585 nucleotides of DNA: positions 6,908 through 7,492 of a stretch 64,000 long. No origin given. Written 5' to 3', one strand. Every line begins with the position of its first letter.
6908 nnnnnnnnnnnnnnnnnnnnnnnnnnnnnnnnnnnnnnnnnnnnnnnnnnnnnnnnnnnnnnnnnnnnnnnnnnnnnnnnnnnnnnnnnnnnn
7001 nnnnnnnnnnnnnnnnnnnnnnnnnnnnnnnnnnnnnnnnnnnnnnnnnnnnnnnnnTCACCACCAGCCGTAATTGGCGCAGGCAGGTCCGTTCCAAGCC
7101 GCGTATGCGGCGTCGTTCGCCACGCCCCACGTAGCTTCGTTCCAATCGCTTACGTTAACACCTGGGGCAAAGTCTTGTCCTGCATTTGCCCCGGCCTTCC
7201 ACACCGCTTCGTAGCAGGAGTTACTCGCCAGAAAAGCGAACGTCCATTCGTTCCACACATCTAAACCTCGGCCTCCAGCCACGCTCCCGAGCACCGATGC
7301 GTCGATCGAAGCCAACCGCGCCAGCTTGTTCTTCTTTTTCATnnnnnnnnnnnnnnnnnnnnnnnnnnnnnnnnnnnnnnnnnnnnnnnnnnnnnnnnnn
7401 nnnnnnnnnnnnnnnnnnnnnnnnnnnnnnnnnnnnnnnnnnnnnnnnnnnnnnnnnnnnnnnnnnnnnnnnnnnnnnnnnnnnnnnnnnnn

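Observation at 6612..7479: Tandemly duplicated double-glycine-leader peptide genes, each behind a sigma-54-like promoter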

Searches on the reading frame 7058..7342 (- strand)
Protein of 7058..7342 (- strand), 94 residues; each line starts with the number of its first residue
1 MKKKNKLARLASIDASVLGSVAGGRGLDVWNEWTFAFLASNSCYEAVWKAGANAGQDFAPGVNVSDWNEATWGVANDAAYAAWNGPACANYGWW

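Call 3: search_protein_families(library=pfam, proteins=[window:7058-7342:-], max_evalue=10)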
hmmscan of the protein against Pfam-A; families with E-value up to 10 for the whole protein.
window:7058-7342:- (94 aa): 0 families

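Call 4: search_protein_families(library=ncbifam, proteins=[window:7058-7342:-], max_evalue=10)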
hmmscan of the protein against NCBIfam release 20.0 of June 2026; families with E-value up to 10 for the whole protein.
window:7058-7342:- (94 aa): 1 family
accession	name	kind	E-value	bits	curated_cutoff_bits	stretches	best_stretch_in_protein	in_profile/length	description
TIGR04139.1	CxxCx5CxxC_targ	subfamily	0.073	13.6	40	1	13-51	18-57/69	TIGR04139 family peptide modification target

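Call 7: find_homologous_proteins(query=window:7058-7342:-, max_evalue=0.01)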
Query window:7058-7342:- (94 aa): 5 proteins with E <= 0.01 among 8 candidates.
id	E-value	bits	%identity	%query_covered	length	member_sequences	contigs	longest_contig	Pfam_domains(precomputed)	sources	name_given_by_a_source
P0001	9.8e-55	201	99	100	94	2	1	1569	-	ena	-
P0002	5.0e-39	151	77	100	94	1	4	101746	-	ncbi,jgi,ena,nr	ncbi:MAG TPA: hypothetical protein VKN99_20150 [Polyangia bacterium]|nr:hypothetical protein [Polyan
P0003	1.6e-24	104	60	100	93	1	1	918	-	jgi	-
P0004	2.5e-22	97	55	100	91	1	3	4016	-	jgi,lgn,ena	-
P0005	7.5e-22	96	56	99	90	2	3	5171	-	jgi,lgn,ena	-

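Call 10: find_encoding_contigs(protein=P0002, flank=10000, max_places=6)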
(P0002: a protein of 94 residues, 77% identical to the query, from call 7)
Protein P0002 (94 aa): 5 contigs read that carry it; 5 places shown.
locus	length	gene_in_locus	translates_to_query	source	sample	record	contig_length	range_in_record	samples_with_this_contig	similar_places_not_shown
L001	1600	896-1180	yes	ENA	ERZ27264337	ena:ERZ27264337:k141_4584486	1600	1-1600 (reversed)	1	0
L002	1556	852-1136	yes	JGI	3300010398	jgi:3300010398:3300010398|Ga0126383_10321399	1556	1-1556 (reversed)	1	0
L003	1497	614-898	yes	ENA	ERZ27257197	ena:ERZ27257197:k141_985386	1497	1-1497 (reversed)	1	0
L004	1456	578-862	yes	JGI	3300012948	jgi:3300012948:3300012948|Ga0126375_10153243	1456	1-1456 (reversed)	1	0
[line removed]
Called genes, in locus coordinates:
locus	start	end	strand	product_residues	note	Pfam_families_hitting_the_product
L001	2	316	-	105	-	?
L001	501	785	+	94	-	-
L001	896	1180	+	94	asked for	-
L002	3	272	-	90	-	?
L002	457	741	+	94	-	-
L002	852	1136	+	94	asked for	-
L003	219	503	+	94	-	-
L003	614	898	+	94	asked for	-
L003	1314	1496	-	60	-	?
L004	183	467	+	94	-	-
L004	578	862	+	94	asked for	-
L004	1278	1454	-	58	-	?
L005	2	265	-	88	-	?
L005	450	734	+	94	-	-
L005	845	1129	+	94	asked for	-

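Call 11: find_encoding_contigs(protein=P0005, flank=10000, max_places=6)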
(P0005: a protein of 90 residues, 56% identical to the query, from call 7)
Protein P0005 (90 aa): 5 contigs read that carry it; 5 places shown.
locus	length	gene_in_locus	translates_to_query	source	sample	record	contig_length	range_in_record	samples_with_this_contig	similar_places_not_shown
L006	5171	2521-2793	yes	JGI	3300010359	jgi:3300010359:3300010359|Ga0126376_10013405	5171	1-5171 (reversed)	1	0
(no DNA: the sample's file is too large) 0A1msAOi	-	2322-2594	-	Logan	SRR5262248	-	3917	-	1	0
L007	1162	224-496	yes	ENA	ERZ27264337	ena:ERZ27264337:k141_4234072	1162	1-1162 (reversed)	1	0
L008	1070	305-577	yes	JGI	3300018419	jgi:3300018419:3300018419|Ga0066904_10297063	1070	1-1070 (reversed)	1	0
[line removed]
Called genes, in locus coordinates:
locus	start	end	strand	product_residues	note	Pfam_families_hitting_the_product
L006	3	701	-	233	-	?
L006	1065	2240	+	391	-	PF25390:WD40_RLD, PF13540:RCC1_2, PF00415:RCC1, PF13540:RCC1_2, PF00415:RCC1, PF25390:WD40_RLD, PF13540:RCC1_2, PF00415:RCC1, +3 more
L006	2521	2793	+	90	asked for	-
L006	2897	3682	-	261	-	-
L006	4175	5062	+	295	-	-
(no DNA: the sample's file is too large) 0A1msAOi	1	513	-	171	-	?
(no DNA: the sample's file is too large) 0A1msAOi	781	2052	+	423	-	PF25390:WD40_RLD, PF13540:RCC1_2, PF00415:RCC1, PF13540:RCC1_2, PF00415:RCC1, PF25390:WD40_RLD, PF13540:RCC1_2, PF00415:RCC1, +3 more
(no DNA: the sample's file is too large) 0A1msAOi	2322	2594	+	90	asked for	-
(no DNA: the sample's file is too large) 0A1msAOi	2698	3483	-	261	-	-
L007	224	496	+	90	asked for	-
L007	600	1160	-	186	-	?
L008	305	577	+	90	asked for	-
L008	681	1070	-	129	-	?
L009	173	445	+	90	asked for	-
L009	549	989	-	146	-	?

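Call 12: find_encoding_contigs(protein=P0004, flank=10000, max_places=6)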
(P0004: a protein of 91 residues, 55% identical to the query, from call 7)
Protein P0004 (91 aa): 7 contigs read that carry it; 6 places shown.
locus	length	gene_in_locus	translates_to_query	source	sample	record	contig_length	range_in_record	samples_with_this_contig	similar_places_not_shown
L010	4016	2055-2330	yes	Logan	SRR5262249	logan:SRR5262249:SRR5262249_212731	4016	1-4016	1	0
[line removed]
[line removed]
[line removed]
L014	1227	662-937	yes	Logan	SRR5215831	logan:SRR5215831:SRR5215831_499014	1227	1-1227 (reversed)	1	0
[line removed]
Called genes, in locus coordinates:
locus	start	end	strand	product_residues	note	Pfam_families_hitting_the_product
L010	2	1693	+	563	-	?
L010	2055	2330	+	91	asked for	-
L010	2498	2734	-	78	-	-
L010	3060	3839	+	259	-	PF13180:PDZ_2 (weak), PF17820:PDZ_6 (weak)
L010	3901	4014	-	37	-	?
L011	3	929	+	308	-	?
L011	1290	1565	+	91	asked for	-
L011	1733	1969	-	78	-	-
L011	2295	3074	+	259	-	PF13180:PDZ_2 (weak), PF17820:PDZ_6 (weak)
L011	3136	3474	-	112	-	?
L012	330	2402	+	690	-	PF00069:Pkinase, PF03109:ABC1 (faint), PF07714:PK_Tyr_Ser-Thr, PF00034:Cytochrom_C, PF13442:Cytochrome_CBB3, PF00034:Cytochrom_C, PF13442:Cytochrome_CBB3, PF00034:Cytochrom_C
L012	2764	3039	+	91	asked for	-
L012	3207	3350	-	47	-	?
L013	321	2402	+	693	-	PF00069:Pkinase, PF03109:ABC1 (faint), PF07714:PK_Tyr_Ser-Thr, PF00034:Cytochrom_C, PF13442:Cytochrome_CBB3, PF00034:Cytochrom_C, PF13442:Cytochrome_CBB3, PF00034:Cytochrom_C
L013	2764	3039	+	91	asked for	-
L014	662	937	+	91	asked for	-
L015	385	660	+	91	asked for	-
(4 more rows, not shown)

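Call 24: find_related_loci(query=A1, collection=genome_contigs, flank=10000)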
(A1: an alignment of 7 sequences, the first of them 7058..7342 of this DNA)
Query A1 (94 aa) in genome_contigs; peptide patterns used: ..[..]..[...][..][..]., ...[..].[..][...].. (x = any residue, [..] = any of these).
258 stretches matched a pattern, but none encodes a relative of the query by tblastn (E <= 1e-3).

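Call 32: predict_structure(alignment_id=A1)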
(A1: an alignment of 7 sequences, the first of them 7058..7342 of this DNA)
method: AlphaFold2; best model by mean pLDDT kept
length: 94 residues; sequences in the alignment: 7
mean_pLDDT: 62.7   pTM: 0.56
mean pLDDT of the five models: 62.7, 60.7, 59.0, 58.2, 54.7
residues with pLDDT >= 90: 0; 70-90: 49; 50-70: 13; < 50: 32
segments of 3 or more residues with pLDDT < 50: 1-27, 92-94
pLDDT, mean of each block of 10 residues (from residue 1): 35 36 44 55 80 86 83 81 72 41
secondary structure, 60 per line:
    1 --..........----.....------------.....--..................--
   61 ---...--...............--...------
elements in order: H3-12 H17-21 H34-38 H41-58 H69-83

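Call 41: search_solved_structures(query=A1, max_evalue=10)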
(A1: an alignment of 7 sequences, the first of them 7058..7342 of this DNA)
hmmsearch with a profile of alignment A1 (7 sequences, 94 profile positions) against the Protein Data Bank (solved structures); distinct sequences matched with E-value up to 10: 8.
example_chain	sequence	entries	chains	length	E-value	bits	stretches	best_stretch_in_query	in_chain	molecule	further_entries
2vdt_A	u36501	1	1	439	0.16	15.4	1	3-38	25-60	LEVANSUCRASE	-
1oyg_A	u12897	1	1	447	0.17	15.3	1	3-38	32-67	levansucrase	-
1pt2_A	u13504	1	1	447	0.17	15.3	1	3-38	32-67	Levansucrase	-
3byk_A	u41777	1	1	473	0.18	15.2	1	3-38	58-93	Levansucrase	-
3byl_A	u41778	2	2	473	0.18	15.2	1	3-38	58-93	Levansucrase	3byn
6pwq_A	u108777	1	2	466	0.18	15.2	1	3-38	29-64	Glycoside hydrolase family 68 protein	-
3byj_A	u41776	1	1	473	0.73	13.3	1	3-38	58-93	Levansucrase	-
6vhq_A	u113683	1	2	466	0.75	13.2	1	3-38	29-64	Glycoside hydrolase family 68 protein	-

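Call 42: fold_search(model_id=the predicted structure, library=pdb)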
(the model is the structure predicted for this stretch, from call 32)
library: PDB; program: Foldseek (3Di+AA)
matches with E <= 10: 8; with E <= 0.001: 0
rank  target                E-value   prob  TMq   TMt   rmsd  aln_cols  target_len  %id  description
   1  1sg7_MODEL_1_A        3.6e+00  0.41  0.38  0.46   3.7        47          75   15  NMR solution structure of the putative cation transport regulator ChaB (released 2005-03-08)
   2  2af6_A                3.6e+00  0.25  0.34  0.14   5.2        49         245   18  Crystal structure of Mycobacterium tuberculosis Flavin dependent thymidylate synthase (Mtb ThyX) in the presence of co (released 2005-10-04)
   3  9p8v_A                5.1e+00  0.11  0.34  0.09   6.7        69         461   10  Structure of CloA in complex with dGTP and dTTP (released 2025-07-30)
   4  9p8u_A                5.4e+00  0.12  0.34  0.09   4.7        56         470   11  Structure of CloA in complex with dGTP and p3diT (released 2025-07-30)
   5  8i23_E                5.7e+00  0.08  0.25  0.34   7.0        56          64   16  Clostridium thermocellum RNA polymerase transcription open complex with SigI1 and its promoter (released 2023-10-11)
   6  5nl1_C                6.4e+00  0.10  0.24  0.17   5.1        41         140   17  Shigella IpaA-VBS3/TBS in complex with the Talin VBS1 domain 488-512 (released 2018-05-16)
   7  3gwc_A                6.8e+00  0.14  0.33  0.14   5.3        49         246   18  Crystal structure of Mycobacterium tuberculosis thymidylate synthase X bound to FdUMP and FAD (released 2009-04-28)
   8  5nl1_A                7.6e+00  0.09  0.23  0.17   5.2        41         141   17  Shigella IpaA-VBS3/TBS in complex with the Talin VBS1 domain 488-512 (released 2018-05-16)

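Call 43: search_protein_representatives(alignment_id=A1)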
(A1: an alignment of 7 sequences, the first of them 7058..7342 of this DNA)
Query: 7 sequences, 94 profile positions. Proteins with E-value up to 0.001 (for the whole library): 11; up to 1e-10: 4; up to 1e-30: 1. The best 11 are listed.
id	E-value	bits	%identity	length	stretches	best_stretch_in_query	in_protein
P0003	1.2e-39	150.5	-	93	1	1-94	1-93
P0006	4.0e-24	100.7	-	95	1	1-93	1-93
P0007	2.0e-15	72.8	-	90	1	1-93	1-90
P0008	2.8e-13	65.9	-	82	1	1-94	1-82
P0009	3.0e-09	53.0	-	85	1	2-93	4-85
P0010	2.9e-06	43.5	-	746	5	4-31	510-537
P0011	2.4e-05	40.5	-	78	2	3-61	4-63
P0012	1.2e-04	38.3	-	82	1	9-93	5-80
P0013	1.6e-04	37.8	-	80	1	4-93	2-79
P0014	1.7e-04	37.8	-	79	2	8-60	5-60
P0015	7.8e-04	35.7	-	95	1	8-94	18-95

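Call 46: find_homologous_proteins(query=A3, max_evalue=0.01)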
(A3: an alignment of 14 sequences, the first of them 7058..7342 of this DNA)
Query A3 (14 sequences) (94 aa, profile of the alignment): 25 proteins with E <= 0.01 among 1029 candidates.
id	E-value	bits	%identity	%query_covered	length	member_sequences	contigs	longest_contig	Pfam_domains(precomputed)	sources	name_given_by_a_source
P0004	6.4e-27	112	55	100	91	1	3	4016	-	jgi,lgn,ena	-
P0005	7.2e-27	111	56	99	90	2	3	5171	-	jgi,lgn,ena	-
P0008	2.3e-26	110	40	100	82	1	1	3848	-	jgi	-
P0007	3.7e-26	109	41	99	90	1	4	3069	-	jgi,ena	-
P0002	1.3e-25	107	77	100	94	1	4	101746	-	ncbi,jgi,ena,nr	ncbi:MAG TPA: hypothetical protein VKN99_20150 [Polyangia bacterium]|nr:hypothetical protein [Polyan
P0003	1.7e-25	107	60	100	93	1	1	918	-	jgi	-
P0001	5.0e-25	105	99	100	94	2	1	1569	-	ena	-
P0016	1.3e-24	104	53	99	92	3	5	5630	-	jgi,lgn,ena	-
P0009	3.3e-24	103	42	65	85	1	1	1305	-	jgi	jgi:hypothetical protein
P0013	6.7e-24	102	34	96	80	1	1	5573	-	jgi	jgi:hypothetical protein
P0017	3.3e-23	100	56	100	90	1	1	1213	-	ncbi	-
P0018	4.3e-23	99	36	99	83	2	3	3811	-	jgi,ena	-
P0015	5.1e-23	99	32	100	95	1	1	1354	-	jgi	jgi:hypothetical protein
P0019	3.0e-22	97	56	100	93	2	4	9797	-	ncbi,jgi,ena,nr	ncbi:MAG TPA: hypothetical protein VKN99_07640 [Polyangia bacterium]|nr:hypothetical protein [Polyan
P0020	3.4e-22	96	38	99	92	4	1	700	-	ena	-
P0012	6.1e-21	92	39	90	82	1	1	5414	-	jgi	jgi:hypothetical protein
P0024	1.4e-20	91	44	100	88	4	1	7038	-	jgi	-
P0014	2.0e-19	88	81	17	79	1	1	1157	-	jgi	jgi:hypothetical protein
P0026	5.8e-18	83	33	100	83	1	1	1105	-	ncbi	-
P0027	2.5e-7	49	26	98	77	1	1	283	-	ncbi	-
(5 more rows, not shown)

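Call 47: find_related_loci(query=A3, collection=metagenome_contigs, flank=10000)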
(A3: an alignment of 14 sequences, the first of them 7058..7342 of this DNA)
Query A3 (94 aa) in metagenome_contigs; peptide patterns used: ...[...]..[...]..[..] (x = any residue, [..] = any of these).
15 stretches matched a pattern; 13 encode a relative of the query (tblastn E <= 1e-3); 13 distinct loci.
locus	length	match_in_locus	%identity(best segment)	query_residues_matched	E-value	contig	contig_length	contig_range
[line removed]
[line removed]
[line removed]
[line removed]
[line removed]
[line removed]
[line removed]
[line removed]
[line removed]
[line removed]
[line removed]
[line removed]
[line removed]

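Call 50: find_encoding_contigs(protein=P0019, flank=10000, max_places=3)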
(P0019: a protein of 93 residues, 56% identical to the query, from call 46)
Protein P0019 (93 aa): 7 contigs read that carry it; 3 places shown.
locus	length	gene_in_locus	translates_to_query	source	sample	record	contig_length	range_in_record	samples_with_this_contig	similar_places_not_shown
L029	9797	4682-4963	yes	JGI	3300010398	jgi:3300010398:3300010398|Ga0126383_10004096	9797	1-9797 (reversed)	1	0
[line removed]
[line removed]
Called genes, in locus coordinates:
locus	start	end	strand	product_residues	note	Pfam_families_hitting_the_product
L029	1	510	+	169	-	?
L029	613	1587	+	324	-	PF01135:PCMT (weak), PF01728:FtsJ (weak), PF13489:Methyltransf_23, PF01209:Ubie_methyltran, PF13847:Methyltransf_31, PF08241:Methyltransf_11, PF08242:Methyltransf_12, PF13649:Methyltransf_25, +1 more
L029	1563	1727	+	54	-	PF12345:DUF3641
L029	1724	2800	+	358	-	PF01384:PHO4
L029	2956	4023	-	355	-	PF00881:Nitroreductase (faint)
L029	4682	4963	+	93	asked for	-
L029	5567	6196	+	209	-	PF00300:His_Phos_1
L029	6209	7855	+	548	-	PF02776:TPP_enzyme_N, PF00205:TPP_enzyme_M, PF02775:TPP_enzyme_C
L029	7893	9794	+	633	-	PF00654:Voltage_CLC, PF00571:CBS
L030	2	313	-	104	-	?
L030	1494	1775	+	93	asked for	-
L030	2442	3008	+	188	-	PF00300:His_Phos_1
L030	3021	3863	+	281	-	?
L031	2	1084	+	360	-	?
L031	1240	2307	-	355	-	PF00881:Nitroreductase (faint)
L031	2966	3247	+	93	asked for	-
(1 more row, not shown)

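Call 51: find_encoding_contigs(protein=P0016, flank=10000, max_places=3)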
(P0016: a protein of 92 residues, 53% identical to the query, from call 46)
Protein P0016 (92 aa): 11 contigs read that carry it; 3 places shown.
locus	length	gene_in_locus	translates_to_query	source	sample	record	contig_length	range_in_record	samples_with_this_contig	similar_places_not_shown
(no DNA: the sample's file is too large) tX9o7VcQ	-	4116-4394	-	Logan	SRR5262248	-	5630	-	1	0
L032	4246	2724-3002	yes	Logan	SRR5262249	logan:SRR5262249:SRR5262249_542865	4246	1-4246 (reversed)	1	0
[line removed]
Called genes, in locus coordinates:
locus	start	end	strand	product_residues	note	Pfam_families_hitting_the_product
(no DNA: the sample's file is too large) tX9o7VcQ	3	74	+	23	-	?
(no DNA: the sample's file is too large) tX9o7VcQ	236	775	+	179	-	PF00211:Guanylate_cyc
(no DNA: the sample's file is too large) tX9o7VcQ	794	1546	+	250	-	PF09844:DUF2071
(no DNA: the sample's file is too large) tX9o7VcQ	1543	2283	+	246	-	PF08241:Methyltransf_11 (weak)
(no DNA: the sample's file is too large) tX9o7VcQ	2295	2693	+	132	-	-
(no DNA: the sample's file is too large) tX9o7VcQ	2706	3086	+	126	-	PF13781:DoxX_3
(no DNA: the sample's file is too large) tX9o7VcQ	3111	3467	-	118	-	PF00903:Glyoxalase, PF18029:Glyoxalase_6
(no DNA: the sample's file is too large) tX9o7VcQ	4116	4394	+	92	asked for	-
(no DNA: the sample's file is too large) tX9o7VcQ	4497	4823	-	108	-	-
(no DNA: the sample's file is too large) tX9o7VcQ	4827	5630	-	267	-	?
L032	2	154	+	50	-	?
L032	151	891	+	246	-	PF08241:Methyltransf_11 (weak)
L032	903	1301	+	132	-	-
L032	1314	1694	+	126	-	PF13781:DoxX_3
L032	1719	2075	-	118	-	PF00903:Glyoxalase, PF18029:Glyoxalase_6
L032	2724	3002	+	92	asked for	-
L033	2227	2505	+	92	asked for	-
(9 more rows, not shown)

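Call 52: find_encoding_contigs(protein=P0024, flank=10000, max_places=3)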
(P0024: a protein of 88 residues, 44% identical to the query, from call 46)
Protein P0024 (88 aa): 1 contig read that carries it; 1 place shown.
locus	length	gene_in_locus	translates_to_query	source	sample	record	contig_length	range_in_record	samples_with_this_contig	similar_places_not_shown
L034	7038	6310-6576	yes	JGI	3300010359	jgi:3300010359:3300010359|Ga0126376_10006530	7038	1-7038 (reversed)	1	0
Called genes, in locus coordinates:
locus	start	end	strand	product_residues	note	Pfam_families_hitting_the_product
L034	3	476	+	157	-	?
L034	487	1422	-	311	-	PF00682:HMGL-like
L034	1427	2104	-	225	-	PF00702:Hydrolase, PF13419:HAD_2, PF13242:Hydrolase_like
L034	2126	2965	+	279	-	PF00027:cNMP_binding, PF06210:DUF1003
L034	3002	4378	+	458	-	PF00675:Peptidase_M16, PF05193:Peptidase_M16_C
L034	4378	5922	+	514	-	PF00675:Peptidase_M16, PF05193:Peptidase_M16_C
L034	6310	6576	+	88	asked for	-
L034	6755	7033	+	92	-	-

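Call 53: find_encoding_contigs(protein=P0013, flank=10000, max_places=3)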
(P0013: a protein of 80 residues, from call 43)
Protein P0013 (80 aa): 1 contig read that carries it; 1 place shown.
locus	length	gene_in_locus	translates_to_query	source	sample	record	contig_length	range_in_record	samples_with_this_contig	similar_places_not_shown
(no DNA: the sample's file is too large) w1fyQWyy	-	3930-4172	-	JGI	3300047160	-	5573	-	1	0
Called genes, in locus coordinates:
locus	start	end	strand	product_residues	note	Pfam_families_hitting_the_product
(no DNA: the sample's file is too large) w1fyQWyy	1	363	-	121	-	?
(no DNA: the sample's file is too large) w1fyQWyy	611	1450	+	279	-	-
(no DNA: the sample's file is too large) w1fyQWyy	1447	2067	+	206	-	PF04542:Sigma70_r2, PF08281:Sigma70_r4_2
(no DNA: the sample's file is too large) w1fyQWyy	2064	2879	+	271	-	-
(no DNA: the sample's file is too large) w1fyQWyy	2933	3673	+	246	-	-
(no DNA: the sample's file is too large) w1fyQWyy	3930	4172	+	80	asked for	-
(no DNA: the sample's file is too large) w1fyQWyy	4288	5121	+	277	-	PF01975:SurE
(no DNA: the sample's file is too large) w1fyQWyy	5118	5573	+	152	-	?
